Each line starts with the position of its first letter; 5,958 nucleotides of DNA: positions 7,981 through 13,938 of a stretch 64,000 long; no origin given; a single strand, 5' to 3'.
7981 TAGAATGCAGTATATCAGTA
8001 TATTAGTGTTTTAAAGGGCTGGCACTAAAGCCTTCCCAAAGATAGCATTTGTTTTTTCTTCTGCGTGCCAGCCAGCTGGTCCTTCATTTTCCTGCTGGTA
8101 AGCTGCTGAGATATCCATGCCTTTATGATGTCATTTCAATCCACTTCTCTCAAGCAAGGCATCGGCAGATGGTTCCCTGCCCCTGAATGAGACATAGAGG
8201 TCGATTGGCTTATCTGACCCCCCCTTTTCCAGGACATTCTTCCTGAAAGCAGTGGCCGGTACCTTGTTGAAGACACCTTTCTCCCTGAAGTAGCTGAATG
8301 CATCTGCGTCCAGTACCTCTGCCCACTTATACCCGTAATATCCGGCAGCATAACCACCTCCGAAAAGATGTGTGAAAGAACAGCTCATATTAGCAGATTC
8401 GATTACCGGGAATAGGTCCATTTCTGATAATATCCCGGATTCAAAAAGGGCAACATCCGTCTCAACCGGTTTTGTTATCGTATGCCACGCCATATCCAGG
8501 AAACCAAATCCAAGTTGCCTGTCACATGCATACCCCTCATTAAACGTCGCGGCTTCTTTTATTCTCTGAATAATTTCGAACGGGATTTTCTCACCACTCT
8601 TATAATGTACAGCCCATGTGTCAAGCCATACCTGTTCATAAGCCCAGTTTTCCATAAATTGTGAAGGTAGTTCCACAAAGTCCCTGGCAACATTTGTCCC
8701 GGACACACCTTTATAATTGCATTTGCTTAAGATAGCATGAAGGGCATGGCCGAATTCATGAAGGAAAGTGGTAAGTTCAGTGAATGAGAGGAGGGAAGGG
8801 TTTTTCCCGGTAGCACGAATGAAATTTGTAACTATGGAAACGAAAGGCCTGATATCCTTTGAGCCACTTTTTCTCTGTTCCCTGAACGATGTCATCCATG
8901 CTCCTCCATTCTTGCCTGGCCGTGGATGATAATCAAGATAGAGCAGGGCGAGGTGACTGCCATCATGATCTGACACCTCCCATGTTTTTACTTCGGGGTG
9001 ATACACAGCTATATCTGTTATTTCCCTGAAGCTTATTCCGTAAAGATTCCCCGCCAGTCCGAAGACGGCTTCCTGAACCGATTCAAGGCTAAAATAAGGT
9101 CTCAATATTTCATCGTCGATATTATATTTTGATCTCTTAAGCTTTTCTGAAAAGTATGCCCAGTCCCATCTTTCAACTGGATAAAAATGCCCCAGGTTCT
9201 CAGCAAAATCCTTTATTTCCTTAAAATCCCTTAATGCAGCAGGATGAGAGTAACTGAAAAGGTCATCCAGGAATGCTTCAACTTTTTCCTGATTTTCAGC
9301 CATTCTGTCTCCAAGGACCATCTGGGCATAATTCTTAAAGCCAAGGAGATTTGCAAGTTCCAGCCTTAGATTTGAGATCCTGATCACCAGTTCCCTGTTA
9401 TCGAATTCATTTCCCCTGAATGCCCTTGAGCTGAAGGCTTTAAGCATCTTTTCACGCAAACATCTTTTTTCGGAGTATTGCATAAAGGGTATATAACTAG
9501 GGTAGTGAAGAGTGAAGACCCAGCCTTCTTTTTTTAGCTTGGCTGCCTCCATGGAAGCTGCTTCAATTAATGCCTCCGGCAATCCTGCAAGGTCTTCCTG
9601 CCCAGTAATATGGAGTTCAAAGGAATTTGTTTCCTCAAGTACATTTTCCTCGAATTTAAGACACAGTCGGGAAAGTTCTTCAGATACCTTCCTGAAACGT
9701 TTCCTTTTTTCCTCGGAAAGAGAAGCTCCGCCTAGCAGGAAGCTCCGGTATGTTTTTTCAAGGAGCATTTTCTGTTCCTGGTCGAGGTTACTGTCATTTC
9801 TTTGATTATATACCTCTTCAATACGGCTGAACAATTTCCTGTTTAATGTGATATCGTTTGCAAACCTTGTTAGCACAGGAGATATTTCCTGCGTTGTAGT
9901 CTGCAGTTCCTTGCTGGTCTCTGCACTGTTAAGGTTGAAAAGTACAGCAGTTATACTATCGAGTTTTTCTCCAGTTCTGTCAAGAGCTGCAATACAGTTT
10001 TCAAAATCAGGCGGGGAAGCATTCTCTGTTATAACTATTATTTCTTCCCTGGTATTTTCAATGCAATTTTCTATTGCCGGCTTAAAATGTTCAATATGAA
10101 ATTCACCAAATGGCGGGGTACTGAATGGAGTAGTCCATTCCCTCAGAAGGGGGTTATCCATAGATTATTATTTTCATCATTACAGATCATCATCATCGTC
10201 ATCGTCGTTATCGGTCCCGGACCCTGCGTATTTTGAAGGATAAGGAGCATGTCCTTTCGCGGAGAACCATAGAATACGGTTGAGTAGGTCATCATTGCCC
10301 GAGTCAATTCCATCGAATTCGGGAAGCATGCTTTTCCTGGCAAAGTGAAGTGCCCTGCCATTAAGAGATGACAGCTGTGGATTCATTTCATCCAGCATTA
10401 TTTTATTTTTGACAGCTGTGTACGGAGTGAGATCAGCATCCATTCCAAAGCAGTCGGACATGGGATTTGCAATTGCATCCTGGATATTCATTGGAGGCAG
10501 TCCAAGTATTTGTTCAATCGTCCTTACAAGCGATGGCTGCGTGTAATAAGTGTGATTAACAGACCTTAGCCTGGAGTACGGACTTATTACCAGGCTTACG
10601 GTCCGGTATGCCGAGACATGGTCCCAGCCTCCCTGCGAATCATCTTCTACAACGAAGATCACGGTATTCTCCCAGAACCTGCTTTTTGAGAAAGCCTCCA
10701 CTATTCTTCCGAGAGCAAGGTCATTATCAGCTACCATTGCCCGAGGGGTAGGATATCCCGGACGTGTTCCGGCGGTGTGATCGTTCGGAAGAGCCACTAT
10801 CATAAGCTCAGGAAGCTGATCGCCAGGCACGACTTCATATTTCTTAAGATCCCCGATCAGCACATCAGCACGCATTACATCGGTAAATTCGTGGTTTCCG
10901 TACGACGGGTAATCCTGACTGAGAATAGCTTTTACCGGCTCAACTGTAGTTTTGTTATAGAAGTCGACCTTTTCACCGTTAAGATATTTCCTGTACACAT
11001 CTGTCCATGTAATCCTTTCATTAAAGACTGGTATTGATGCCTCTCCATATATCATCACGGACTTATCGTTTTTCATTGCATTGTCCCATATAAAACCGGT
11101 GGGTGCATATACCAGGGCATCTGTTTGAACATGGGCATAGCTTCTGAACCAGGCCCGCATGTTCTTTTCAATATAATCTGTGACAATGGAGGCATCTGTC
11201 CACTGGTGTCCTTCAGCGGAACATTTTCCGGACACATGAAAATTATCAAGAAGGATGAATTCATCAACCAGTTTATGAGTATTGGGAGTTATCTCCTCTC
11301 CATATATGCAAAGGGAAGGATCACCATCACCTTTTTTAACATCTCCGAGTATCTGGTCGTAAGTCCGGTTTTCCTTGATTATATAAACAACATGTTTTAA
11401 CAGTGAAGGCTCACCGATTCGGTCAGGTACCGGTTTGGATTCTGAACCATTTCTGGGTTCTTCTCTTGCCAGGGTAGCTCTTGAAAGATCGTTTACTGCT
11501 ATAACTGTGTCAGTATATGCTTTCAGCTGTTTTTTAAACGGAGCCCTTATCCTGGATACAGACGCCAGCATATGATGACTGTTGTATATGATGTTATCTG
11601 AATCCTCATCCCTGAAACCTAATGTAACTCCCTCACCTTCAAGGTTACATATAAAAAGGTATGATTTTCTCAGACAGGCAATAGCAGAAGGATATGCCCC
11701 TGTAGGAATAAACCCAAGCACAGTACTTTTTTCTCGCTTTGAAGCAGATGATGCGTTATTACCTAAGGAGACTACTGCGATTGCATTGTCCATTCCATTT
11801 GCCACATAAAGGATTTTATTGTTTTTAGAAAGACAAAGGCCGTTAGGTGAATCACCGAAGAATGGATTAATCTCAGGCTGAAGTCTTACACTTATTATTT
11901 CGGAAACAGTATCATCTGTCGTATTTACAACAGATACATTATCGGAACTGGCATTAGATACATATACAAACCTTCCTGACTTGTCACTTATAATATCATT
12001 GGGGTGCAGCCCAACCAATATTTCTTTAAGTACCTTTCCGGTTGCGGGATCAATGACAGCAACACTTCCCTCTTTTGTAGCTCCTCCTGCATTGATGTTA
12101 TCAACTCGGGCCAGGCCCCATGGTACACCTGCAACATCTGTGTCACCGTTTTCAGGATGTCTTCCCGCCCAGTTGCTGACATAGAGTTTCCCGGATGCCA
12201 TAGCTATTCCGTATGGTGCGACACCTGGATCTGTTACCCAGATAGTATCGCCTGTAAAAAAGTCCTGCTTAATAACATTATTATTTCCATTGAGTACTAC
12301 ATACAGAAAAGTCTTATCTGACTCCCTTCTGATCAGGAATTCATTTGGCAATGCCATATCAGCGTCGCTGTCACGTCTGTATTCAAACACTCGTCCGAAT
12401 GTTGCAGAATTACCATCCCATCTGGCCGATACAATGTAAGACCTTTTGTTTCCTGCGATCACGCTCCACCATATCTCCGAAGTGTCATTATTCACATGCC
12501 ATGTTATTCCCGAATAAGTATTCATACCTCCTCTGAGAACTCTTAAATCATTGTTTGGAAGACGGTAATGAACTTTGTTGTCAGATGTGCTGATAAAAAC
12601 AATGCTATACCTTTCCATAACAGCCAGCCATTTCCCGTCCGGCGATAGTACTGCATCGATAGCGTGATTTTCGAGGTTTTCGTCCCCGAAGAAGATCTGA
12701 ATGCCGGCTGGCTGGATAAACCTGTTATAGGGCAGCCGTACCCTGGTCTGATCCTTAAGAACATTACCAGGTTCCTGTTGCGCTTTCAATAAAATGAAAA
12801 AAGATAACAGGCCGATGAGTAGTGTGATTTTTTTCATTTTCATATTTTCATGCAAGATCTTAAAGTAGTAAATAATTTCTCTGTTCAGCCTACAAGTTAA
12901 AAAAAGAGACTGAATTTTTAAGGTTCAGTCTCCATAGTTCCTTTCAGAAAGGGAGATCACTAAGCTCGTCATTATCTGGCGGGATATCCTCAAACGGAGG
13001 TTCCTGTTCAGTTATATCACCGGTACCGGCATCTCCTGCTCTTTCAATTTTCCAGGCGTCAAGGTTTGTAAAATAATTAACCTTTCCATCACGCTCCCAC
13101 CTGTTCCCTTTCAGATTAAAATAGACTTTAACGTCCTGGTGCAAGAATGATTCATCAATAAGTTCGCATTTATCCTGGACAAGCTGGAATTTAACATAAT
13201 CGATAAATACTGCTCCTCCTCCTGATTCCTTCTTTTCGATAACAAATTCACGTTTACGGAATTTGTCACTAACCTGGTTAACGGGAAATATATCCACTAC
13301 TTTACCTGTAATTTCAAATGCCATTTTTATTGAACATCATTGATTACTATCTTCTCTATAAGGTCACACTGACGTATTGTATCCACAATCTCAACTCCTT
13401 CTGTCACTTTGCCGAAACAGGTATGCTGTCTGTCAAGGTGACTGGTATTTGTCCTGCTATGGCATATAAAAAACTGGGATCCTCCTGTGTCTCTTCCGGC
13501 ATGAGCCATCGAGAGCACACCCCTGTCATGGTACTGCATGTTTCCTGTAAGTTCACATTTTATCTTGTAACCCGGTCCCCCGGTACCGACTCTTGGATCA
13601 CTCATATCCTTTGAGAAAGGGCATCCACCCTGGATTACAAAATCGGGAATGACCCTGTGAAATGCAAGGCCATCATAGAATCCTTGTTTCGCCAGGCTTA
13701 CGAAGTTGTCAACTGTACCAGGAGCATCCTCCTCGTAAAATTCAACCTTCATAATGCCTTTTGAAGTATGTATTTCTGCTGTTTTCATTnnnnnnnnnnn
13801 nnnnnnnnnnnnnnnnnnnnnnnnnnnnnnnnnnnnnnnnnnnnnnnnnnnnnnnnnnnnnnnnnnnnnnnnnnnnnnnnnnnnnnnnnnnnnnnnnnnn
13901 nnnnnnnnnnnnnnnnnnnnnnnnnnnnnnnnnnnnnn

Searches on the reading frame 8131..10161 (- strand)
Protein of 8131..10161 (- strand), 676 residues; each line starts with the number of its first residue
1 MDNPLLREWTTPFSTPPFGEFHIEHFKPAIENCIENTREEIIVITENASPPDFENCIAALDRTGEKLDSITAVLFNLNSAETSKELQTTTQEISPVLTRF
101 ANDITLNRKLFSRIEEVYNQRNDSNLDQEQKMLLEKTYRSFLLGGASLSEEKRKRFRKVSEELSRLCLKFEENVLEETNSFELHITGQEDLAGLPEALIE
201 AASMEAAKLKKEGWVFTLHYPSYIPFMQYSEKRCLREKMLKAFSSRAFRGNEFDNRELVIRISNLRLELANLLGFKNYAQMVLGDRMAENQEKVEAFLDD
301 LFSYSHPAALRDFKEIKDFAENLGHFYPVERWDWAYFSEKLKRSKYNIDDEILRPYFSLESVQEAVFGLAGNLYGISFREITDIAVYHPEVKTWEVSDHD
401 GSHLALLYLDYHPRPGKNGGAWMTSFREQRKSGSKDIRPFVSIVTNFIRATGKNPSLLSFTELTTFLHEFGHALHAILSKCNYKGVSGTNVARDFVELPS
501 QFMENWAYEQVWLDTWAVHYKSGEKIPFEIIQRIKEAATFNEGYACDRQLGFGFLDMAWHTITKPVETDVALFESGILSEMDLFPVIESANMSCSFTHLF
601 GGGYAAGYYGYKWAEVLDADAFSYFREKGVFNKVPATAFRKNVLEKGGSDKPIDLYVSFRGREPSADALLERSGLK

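Call 43: search_protein_families(library=pfam, proteins=[window:8131-10161:-], max_evalue=0.00001)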
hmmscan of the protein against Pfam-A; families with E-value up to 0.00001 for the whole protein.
window:8131-10161:- (676 aa): 2 families
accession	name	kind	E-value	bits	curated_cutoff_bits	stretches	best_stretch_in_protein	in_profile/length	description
PF01432.26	Peptidase_M3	-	1.9e-122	410.4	27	1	226-674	1-456/457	Peptidase family M3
PF19310.4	TOP_N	-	1.7e-08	34.8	27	1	33-153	4-123/123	Neurolysin/Thimet oligopeptidase, N-terminal domain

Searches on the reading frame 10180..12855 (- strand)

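Call 43: search_protein_families(library=pfam, proteins=[window:10180-12855:-], max_evalue=0.00001)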
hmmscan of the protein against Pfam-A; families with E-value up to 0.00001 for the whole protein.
window:10180-12855:- (891 aa): 1 family
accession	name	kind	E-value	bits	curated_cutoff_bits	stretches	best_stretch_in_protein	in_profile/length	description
PF04185.19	Phosphoesterase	-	4.7e-13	49.5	23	1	519-787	103-356/356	Phosphoesterase family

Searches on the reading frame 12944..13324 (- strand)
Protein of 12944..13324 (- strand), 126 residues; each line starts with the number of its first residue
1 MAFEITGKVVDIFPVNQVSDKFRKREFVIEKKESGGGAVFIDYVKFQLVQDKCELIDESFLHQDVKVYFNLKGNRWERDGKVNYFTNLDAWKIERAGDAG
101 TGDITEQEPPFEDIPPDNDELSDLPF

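Call 43: search_protein_families(library=pfam, proteins=[window:12944-13324:-], max_evalue=0.00001)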
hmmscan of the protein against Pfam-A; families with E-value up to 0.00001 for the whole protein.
window:12944-13324:- (126 aa): 1 family
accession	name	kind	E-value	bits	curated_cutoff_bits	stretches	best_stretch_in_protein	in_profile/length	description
PF11325.14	DUF3127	-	7.3e-20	71.4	27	1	4-94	1-85/85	Domain of unknown function (DUF3127)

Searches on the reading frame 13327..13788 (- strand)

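Call 43: search_protein_families(library=pfam, proteins=[window:13327-13788:-], max_evalue=0.00001)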
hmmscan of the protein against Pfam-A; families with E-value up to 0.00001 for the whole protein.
window:13327-13788:- (153 aa): 1 family
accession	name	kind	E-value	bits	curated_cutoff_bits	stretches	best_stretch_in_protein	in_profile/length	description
PF00160.26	Pro_isomerase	-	8e-42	143.6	21.7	1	4-145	2-144/159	Cyclophilin type peptidyl-prolyl cis-trans isomerase/CLD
